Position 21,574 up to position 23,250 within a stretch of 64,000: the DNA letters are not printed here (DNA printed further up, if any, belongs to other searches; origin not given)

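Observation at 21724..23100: PilZ - transmembrane - TonB_C fusion: a c-di-GMP receptor wired to a periplasmic TonB-type domain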

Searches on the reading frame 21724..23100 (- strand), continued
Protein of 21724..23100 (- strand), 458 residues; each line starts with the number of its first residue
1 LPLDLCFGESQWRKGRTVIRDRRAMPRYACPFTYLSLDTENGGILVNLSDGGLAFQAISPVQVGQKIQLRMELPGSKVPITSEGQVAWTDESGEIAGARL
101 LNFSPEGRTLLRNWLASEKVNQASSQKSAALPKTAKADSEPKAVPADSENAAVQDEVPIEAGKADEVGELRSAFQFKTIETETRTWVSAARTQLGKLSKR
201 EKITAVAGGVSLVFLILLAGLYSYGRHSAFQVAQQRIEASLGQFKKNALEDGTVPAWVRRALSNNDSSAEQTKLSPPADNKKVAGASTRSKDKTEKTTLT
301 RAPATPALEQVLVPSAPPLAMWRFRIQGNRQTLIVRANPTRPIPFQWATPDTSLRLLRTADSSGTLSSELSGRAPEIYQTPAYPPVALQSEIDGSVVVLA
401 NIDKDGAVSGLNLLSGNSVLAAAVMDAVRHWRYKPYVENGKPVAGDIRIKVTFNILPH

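Call 46: predict_structure(alignment_id=A1)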
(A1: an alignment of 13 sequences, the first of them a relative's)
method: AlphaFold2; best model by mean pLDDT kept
length: 441 residues; sequences in the alignment: 13
mean_pLDDT: 60.7   pTM: 0.26
mean pLDDT of the five models: 60.7, 59.2, 59.0, 58.1, 56.1
residues with pLDDT >= 90: 31; 70-90: 149; 50-70: 78; < 50: 183
segments of 3 or more residues with pLDDT < 50: 1-14, 104-167, 246-258, 260-350
pLDDT, mean of each block of 10 residues (from residue 1): 37 60 81 81 88 75 84 85 80 76 47 34 35 31 40 41 47 57 68 81 67 58 63 55 49 39 35 35 38 37 42 42 42 35 37 68 86 85 92 91 89 90 89 82 47
secondary structure, 60 per line:
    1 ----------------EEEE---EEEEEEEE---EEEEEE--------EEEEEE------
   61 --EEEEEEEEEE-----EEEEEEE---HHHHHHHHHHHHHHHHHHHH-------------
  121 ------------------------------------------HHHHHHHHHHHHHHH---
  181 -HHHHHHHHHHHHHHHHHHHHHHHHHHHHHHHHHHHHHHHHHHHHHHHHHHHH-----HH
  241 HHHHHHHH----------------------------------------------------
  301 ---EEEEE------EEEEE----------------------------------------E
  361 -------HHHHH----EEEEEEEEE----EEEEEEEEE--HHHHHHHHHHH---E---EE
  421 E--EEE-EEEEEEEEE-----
elements in order: E17-20 E24-31 E35-40 E49-54 E63-72 E78-84 H88-107 H163-177 H182-233 H239-248 E304-308 E315-319 H368-372 E377-385 E390-398 H401-411 E419-421 E424-426 E428-436

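Call 48: search_solved_structures(query=A1, max_evalue=0.01, show_alignments=3)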
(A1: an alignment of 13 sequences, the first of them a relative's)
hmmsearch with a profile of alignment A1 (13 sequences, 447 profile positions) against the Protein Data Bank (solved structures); distinct sequences matched with E-value up to 0.01: 15.
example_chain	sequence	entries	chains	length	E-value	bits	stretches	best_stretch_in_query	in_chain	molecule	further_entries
2k9k_A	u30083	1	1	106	1.1e-15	61.4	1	360-445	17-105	TonB2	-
1xx3_A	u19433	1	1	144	1.5e-12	51.1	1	317-424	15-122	TonB protein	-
9ddo_F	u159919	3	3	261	1.2e-11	48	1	279-424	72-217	Protein TonB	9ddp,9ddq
2grx_C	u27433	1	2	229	1.4e-11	47.9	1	279-424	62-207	Protein tonB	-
1u07_A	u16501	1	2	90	6.8e-10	42.3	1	362-424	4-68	TonB protein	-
6fip_A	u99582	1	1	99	7.4e-10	42.2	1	362-437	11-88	Protein TonB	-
6i97_D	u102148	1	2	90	7.7e-10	42.1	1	363-437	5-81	Protein TonB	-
2gsk_B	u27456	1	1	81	1.1e-09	41.7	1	366-424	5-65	protein TONB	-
8rd6_A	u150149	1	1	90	2.2e-07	34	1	362-423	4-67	Protein TonB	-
6sly_A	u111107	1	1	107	1.9e-06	31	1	355-418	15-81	Protein TonB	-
5lw8_A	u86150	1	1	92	3.6e-06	30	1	370-418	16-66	Protein TonB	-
1ihr_A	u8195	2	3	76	5.7e-06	29.4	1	373-425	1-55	TonB protein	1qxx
9ddz_A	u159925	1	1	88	0.0026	20.6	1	368-418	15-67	Protein TonB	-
9dc4_T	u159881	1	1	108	0.0034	20.2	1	368-418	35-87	Protein TonB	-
7zc8_B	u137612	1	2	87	0.0055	19.6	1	371-423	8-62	Protein TonB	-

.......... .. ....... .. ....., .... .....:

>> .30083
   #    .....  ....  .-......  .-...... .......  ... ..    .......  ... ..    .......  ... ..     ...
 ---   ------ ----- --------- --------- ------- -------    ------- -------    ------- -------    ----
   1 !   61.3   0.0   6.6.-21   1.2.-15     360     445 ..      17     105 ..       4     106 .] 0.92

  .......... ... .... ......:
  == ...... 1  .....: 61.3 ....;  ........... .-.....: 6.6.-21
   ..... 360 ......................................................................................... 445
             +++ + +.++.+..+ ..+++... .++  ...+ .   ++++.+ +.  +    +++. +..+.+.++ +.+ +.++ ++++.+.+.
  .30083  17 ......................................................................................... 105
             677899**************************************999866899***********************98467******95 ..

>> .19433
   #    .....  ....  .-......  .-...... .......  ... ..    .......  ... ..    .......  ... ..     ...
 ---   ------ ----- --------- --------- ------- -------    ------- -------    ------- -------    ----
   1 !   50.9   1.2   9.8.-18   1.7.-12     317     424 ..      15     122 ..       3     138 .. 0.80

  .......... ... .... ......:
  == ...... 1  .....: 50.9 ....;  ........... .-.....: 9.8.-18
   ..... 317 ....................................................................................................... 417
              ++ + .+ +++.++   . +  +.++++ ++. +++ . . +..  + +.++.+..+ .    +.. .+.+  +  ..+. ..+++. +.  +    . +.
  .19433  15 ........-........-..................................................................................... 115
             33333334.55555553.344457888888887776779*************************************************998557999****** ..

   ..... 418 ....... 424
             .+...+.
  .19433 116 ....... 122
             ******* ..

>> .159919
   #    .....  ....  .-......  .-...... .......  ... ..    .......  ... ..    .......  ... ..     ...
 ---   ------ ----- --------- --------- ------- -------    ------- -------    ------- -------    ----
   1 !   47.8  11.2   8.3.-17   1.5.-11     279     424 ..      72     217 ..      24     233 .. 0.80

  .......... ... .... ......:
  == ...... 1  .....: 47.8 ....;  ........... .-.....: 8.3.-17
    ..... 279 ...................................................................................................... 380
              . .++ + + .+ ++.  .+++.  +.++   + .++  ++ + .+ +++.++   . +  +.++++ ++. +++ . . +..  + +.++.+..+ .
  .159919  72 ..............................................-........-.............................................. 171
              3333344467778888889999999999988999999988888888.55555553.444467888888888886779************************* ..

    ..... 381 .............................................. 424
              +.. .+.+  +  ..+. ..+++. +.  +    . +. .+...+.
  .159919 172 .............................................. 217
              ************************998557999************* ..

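Call 49: fold_search(model_id=the predicted structure, library=pdb)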
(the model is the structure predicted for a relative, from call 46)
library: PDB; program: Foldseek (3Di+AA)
matches with E <= 10: 790; with E <= 0.001: 20
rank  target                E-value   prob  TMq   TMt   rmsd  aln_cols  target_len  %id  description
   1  6i97_D                5.3e-05  1.00  0.18  0.85   1.4        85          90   30  Structure of the ferrioxamine B transporter FoxA from Pseudomonas aeruginosa in complex with ferrioxamine B and a C-te (released 2019-08-28)
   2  4rt1_B                7.3e-05  1.00  0.19  0.70   2.6        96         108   23  Structure of the Alg44 PilZ domain (R95A mutant) from Pseudomonas aeruginosa PAO1 in complex with c-di-GMP (released 2015-04-08)
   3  4xrn_D                7.7e-05  1.00  0.18  0.67   2.8        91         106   22  Pilz domain with c-di-gmp of a protein from Pseudomonas aeruginosa (released 2016-02-03)
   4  4xrn_C                8.6e-05  1.00  0.18  0.69   3.0        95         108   23  Pilz domain with c-di-gmp of a protein from Pseudomonas aeruginosa (released 2016-02-03)
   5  4rt1_A                1.5e-04  1.00  0.18  0.68   2.7        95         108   23  Structure of the Alg44 PilZ domain (R95A mutant) from Pseudomonas aeruginosa PAO1 in complex with c-di-GMP (released 2015-04-08)
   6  1u07_B                1.6e-04  1.00  0.17  0.80   2.7        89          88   31  Crystal Structure of the 92-residue C-term. part of TonB with significant structural changes compared to shorter fragm (released 2004-11-30)
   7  4rt0_B                1.6e-04  1.00  0.18  0.67   2.9        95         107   23  Structure of the Alg44 PilZ domain from Pseudomonas aeruginosa PAO1 in complex with c-di-GMP (released 2015-04-08)
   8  6fip_MODEL_1_A        1.8e-04  1.00  0.18  0.72   2.9        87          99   30  Solution NMR structure of Pseudomonas aeruginosa TonB CTD (released 2018-08-29)
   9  1u07_A                1.9e-04  1.00  0.18  0.79   3.5        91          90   31  Crystal Structure of the 92-residue C-term. part of TonB with significant structural changes compared to shorter fragm (released 2004-11-30)
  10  4rt0_A                2.9e-04  1.00  0.19  0.67   2.7        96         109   22  Structure of the Alg44 PilZ domain from Pseudomonas aeruginosa PAO1 in complex with c-di-GMP (released 2015-04-08)
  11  2k9k_MODEL_1_A        2.9e-04  1.00  0.19  0.68   4.7       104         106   26  Molecular characterization of the tonb2 protein from vibrio anguillarum (released 2008-11-18)
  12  2gsk_B                3.0e-04  1.00  0.17  0.85   1.7        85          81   27  Structure of the BtuB:TonB Complex (released 2006-06-13)
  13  4xrn_B                3.2e-04  1.00  0.18  0.68   2.6        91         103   22  Pilz domain with c-di-gmp of a protein from Pseudomonas aeruginosa (released 2016-02-03)
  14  4rt0_C                4.0e-04  1.00  0.19  0.69   2.5        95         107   23  Structure of the Alg44 PilZ domain from Pseudomonas aeruginosa PAO1 in complex with c-di-GMP (released 2015-04-08)
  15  1xx3_MODEL_1_A        4.7e-04  1.00  0.17  0.76   3.0        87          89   32  Solution Structure of Escherichia coli TonB-CTD (released 2005-02-15)
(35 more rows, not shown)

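Call 56: list_cluster_members(proteins=[P0028, P0045, P0046, P0047, P0057, P0060, P0067, P0074, P0081, P0085])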
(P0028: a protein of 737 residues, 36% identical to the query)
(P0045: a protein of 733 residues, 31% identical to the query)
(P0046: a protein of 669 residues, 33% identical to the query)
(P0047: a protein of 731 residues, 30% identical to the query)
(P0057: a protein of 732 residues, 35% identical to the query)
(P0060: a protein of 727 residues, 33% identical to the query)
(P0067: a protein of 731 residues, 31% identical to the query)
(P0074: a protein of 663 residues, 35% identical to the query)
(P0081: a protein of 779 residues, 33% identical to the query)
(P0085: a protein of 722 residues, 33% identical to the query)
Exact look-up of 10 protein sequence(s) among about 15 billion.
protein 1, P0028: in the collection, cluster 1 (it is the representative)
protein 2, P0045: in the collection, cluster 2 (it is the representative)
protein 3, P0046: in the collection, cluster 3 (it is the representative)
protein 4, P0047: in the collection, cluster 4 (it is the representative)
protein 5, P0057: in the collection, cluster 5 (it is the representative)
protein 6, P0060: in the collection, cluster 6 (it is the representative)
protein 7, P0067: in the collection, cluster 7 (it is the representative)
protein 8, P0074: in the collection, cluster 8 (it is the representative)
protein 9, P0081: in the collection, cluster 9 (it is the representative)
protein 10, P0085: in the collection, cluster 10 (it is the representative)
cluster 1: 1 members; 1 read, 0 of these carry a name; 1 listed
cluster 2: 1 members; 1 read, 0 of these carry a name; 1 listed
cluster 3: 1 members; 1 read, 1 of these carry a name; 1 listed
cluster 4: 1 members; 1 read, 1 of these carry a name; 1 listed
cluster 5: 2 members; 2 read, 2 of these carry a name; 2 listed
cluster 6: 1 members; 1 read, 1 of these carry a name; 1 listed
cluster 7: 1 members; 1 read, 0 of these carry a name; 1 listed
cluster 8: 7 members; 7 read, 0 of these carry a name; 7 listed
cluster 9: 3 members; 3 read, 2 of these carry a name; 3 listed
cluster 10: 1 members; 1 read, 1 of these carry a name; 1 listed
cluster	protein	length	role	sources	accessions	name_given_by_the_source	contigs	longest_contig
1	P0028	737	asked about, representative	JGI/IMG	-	-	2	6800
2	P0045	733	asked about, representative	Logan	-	-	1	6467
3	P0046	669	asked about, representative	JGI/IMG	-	TonB family protein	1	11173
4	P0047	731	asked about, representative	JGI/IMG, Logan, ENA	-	TonB family protein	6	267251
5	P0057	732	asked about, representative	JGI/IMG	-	TonB family protein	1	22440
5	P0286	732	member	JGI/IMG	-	TonB family protein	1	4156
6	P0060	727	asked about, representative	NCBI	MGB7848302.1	MAG: PilZ domain-containing protein [Candidatus Acidiferrum sp.]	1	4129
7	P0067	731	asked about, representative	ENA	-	-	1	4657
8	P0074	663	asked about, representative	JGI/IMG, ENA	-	-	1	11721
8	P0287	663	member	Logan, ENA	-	-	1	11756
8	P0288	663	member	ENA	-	-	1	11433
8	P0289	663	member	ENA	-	-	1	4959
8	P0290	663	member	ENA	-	-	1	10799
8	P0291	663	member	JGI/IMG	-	-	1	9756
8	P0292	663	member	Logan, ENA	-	-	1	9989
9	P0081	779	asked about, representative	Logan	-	-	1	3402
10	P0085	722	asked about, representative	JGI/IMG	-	TonB family protein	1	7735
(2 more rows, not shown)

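Call 57: find_encoding_contigs(protein=P0047, flank=8000, max_places=3)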
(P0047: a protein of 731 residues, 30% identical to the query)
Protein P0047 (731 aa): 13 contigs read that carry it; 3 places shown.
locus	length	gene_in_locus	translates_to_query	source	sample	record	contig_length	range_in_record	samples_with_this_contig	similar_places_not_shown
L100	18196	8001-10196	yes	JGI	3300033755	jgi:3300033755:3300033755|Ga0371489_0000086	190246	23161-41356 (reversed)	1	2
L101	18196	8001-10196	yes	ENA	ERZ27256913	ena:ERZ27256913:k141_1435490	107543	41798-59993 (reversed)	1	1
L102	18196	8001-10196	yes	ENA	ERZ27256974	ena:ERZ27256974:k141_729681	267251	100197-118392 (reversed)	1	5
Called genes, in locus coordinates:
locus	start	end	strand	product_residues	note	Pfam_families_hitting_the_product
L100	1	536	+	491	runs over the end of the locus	-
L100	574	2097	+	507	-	PF02706:Wzz (weak)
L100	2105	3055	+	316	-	PF25199:nSTAND_NTPase5 (faint), PF00437:T2SSE (faint), PF05970:PIF1 (weak), PF13191:AAA_16, PF12775:AAA_7 (weak), PF13245:AAA_19 (faint), PF13401:AAA_22, PF07728:AAA_5 (weak), +1 more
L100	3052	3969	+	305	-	-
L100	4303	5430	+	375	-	PF01370:Epimerase, PF02719:Polysacc_synt_2, PF04321:RmlD_sub_bind, PF16363:GDP_Man_Dehyd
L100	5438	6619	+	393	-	PF02350:Epimerase_2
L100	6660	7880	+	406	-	PF13414:TPR_11 (faint), PF14559:TPR_19 (faint), PF23914:TPR_CcmH_CycH (faint), PF13431:TPR_17 (faint), PF00515:TPR_1 (faint), PF07719:TPR_2 (weak), PF13428:TPR_14 (weak), PF02018:CBM_4_9 (weak)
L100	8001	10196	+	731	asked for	PF07238:PilZ, PF03544:TonB_C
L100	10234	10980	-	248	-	-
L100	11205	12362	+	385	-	PF13439:Glyco_transf_4, PF13579:Glyco_trans_4_4, PF00534:Glycos_transf_1, PF13692:Glyco_trans_1_4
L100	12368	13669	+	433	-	-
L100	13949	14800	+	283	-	PF13524:Glyco_trans_1_2 (weak)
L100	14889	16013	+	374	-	PF13439:Glyco_transf_4, PF13579:Glyco_trans_4_4, PF00534:Glycos_transf_1, PF13692:Glyco_trans_1_4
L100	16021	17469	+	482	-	PF14296:O-ag_pol_Wzy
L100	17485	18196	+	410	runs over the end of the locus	PF20706:GT4-conflict (weak), PF00534:Glycos_transf_1, PF13692:Glyco_trans_1_4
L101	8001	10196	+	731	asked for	PF07238:PilZ, PF03544:TonB_C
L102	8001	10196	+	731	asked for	PF07238:PilZ, PF03544:TonB_C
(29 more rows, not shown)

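Call 69: list_cluster_members(proteins=[P0001, P0017, P0049, P0053, P0063, P0093, P0109, P0142, P0157, P0122])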
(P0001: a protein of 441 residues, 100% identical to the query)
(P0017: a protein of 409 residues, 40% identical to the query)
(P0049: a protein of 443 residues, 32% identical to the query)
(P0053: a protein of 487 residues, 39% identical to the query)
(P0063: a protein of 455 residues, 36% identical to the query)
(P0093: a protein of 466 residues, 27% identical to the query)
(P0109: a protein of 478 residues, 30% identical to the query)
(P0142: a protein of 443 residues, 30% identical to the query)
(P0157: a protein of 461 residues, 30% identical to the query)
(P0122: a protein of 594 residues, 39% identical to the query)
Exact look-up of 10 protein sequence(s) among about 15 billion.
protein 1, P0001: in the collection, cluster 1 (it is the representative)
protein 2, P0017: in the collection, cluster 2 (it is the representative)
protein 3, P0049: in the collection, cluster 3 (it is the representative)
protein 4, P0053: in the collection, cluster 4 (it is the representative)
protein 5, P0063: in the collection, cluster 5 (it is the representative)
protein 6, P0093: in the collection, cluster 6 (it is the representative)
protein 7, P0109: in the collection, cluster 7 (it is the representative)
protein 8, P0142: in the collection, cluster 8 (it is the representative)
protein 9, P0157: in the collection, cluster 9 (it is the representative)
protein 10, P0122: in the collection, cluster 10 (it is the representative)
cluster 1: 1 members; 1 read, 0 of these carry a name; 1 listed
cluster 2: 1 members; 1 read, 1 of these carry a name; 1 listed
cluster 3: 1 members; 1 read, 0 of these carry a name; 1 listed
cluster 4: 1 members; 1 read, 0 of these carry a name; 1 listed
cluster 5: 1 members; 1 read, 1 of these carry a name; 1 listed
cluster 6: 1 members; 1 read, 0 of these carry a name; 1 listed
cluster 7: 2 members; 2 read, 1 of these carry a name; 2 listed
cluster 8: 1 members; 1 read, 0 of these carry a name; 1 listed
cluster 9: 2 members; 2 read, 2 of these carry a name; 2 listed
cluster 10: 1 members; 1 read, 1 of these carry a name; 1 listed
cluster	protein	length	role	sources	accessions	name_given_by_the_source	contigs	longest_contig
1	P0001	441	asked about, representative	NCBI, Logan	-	-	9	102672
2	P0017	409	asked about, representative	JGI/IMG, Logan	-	hypothetical protein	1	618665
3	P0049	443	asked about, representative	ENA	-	-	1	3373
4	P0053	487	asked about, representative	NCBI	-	-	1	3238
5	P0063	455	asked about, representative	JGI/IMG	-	TonB family protein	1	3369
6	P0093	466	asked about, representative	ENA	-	-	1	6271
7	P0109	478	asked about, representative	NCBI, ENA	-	-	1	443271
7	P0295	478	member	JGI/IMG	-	periplasmic protein TonB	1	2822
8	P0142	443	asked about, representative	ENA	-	-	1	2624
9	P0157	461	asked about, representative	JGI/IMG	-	TonB family protein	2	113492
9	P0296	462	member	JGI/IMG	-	TonB family protein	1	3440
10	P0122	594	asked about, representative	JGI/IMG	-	TonB family protein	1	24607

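Call 70: find_encoding_contigs(protein=P0109, flank=9000, max_places=2)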
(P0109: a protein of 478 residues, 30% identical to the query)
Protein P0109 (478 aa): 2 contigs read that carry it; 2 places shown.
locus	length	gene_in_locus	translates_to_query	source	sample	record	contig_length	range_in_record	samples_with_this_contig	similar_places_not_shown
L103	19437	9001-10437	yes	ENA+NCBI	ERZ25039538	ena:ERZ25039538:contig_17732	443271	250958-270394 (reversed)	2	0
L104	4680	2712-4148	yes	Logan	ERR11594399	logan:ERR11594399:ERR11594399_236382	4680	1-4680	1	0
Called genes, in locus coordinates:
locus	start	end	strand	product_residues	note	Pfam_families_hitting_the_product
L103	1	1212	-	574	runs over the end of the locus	PF03023:MurJ, PF01554:MatE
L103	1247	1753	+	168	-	PF22478:DUF6982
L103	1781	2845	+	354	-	PF01408:GFO_IDH_MocA, PF02894:GFO_IDH_MocA_C, PF22725:GFO_IDH_MocA_C3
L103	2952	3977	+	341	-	PF04613:LpxD, PF25084:LbH_EIF2B (weak), PF25087:GMPPB_C, PF00132:Hexapep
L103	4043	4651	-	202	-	-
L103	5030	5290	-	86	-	-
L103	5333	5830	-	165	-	PF02627:CMD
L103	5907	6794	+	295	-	PF04542:Sigma70_r2, PF08281:Sigma70_r4_2, PF04545:Sigma70_r4 (weak)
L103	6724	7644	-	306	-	PF02353:CMAS, PF13489:Methyltransf_23, PF01209:Ubie_methyltran, PF13679:Methyltransf_32 (weak), PF13847:Methyltransf_31, PF08241:Methyltransf_11, PF08242:Methyltransf_12, PF13649:Methyltransf_25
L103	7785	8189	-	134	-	PF01641:SelR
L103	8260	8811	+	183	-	-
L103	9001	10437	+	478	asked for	PF07238:PilZ, PF03544:TonB_C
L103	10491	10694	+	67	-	-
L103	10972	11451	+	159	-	PF02082:Rrf2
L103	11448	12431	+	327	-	PF19295:SufBD_N, PF01458:SUFBD_core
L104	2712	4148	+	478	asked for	PF07238:PilZ, PF03544:TonB_C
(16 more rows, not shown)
